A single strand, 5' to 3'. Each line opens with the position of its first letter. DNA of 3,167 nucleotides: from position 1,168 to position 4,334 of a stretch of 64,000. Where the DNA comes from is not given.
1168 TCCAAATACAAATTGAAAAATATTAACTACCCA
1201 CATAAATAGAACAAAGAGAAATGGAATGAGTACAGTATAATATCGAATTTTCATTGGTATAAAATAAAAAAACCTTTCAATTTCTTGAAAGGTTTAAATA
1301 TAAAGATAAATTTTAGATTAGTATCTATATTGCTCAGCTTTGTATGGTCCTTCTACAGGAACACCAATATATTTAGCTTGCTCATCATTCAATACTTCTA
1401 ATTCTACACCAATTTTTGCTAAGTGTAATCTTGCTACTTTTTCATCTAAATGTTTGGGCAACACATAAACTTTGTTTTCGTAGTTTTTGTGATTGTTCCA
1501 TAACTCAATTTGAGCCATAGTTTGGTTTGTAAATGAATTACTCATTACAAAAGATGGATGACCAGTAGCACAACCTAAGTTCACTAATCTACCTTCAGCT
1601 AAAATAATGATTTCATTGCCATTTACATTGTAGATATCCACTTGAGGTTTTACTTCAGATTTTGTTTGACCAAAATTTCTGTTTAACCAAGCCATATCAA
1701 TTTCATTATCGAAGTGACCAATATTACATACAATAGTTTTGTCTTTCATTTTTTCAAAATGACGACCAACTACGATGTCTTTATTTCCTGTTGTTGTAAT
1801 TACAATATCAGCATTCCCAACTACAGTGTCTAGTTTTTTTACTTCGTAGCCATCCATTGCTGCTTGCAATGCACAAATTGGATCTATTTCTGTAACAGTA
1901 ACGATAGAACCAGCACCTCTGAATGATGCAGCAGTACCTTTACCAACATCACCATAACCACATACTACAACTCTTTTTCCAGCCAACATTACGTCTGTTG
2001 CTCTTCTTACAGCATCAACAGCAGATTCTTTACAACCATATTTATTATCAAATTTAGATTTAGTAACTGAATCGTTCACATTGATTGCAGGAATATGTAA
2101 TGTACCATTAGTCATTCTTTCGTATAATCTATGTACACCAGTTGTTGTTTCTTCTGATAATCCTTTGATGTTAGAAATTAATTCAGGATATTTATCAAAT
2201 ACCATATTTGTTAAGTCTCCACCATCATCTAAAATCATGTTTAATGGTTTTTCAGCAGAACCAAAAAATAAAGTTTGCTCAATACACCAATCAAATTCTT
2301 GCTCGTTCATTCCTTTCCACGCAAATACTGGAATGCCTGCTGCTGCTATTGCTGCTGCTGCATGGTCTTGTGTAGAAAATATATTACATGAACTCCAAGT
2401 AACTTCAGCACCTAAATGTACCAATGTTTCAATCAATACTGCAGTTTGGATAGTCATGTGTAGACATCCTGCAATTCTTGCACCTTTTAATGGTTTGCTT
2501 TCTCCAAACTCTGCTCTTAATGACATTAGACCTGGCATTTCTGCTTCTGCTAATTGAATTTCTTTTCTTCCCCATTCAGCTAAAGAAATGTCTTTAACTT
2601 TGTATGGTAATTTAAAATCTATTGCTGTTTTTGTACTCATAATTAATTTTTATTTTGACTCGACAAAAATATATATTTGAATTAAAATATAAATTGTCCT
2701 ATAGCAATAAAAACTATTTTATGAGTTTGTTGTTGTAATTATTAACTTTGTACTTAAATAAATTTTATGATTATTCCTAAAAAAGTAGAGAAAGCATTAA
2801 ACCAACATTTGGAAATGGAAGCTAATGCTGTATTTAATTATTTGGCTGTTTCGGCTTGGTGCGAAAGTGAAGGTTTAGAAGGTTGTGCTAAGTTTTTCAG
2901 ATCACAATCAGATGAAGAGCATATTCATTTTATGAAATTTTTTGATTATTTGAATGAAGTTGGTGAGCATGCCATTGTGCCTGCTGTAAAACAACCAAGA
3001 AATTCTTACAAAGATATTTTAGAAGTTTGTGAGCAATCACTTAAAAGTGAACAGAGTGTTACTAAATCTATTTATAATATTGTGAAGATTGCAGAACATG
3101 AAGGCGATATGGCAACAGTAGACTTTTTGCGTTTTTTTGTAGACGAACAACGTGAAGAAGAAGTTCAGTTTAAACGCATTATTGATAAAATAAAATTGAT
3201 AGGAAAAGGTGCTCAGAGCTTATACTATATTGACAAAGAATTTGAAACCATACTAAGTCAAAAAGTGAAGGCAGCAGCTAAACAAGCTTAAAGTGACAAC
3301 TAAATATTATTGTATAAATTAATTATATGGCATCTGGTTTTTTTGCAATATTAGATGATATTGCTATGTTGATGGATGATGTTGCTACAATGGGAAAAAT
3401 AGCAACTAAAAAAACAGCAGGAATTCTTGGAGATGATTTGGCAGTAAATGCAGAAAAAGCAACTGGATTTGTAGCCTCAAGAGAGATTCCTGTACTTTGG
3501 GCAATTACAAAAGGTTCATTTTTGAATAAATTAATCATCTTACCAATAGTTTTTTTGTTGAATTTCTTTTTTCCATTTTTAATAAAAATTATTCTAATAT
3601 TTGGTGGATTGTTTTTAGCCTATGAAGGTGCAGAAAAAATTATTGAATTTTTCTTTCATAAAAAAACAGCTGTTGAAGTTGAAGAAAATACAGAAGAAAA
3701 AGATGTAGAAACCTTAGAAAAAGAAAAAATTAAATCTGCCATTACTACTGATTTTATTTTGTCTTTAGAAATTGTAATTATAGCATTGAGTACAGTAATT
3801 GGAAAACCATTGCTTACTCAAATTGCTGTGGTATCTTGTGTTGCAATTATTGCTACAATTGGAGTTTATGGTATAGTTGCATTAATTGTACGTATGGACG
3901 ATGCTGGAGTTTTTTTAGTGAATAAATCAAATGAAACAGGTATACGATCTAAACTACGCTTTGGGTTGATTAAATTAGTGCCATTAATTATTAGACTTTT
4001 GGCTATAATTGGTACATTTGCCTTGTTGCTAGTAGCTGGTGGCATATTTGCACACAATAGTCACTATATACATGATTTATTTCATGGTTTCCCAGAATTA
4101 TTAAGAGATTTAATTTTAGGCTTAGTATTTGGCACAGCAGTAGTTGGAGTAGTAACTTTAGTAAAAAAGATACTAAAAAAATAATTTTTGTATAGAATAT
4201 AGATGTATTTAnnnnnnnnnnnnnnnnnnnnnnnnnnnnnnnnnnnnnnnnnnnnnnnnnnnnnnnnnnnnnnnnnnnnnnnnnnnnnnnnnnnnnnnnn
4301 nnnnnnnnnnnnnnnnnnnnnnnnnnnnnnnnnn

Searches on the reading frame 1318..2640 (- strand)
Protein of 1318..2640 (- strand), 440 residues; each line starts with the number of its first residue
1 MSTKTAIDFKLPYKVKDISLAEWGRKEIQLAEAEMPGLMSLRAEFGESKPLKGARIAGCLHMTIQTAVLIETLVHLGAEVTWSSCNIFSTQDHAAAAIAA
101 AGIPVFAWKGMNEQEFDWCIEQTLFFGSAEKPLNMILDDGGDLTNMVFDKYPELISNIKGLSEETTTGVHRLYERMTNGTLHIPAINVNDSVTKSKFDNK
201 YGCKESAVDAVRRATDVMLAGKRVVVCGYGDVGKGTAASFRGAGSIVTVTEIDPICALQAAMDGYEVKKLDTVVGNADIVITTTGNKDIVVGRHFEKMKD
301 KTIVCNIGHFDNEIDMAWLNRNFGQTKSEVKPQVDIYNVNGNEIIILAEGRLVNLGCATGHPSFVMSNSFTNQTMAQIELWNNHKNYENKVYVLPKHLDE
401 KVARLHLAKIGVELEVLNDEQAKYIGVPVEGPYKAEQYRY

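Call 52: search_protein_families(library=pfam, proteins=[window:1318-2640:-], max_evalue=0.0001)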
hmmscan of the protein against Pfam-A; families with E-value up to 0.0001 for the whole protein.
window:1318-2640:- (440 aa): 5 families
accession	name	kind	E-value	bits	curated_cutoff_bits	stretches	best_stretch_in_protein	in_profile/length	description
PF05221.23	AdoHcyase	-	1.4e-138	461.5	25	2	13-149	2-138/299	S-adenosyl-L-homocysteine hydrolase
PF00670.27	AdoHcyase_NAD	-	2.2e-76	255.9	27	1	199-360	1-162/162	S-adenosyl-L-homocysteine hydrolase, NAD binding domain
PF02826.25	2-Hacid_dh_C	-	1.6e-08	34.6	25.1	1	215-308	30-127/178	D-isomer specific 2-hydroxyacid dehydrogenase, NAD binding domain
PF13241.12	NAD_binding_7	-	1.5e-05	26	22.1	1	219-309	5-93/104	Putative NAD(P)-binding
PF07991.19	KARI_N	-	1.9e-05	24.8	20.6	1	219-284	2-68/165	Acetohydroxy acid isomeroreductase, NADPH-binding domain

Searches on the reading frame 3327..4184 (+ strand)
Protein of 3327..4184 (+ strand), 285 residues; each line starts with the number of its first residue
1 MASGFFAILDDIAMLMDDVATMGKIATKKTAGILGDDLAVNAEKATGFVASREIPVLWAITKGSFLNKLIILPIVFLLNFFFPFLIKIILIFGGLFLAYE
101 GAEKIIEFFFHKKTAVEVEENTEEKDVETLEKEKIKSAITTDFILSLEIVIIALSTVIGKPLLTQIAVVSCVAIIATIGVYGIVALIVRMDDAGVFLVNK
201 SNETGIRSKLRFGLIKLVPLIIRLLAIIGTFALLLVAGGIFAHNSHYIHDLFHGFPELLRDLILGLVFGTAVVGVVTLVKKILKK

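Call 51: search_protein_families(library=pfam, proteins=[window:3327-4184:+], max_evalue=0.0001)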
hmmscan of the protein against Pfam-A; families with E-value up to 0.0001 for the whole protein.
window:3327-4184:+ (285 aa): 1 family
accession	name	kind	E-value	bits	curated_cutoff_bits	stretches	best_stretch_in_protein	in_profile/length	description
PF05661.17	DUF808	-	1.5e-90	303.8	28.4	1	3-255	1-264/302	Protein of unknown function (DUF808)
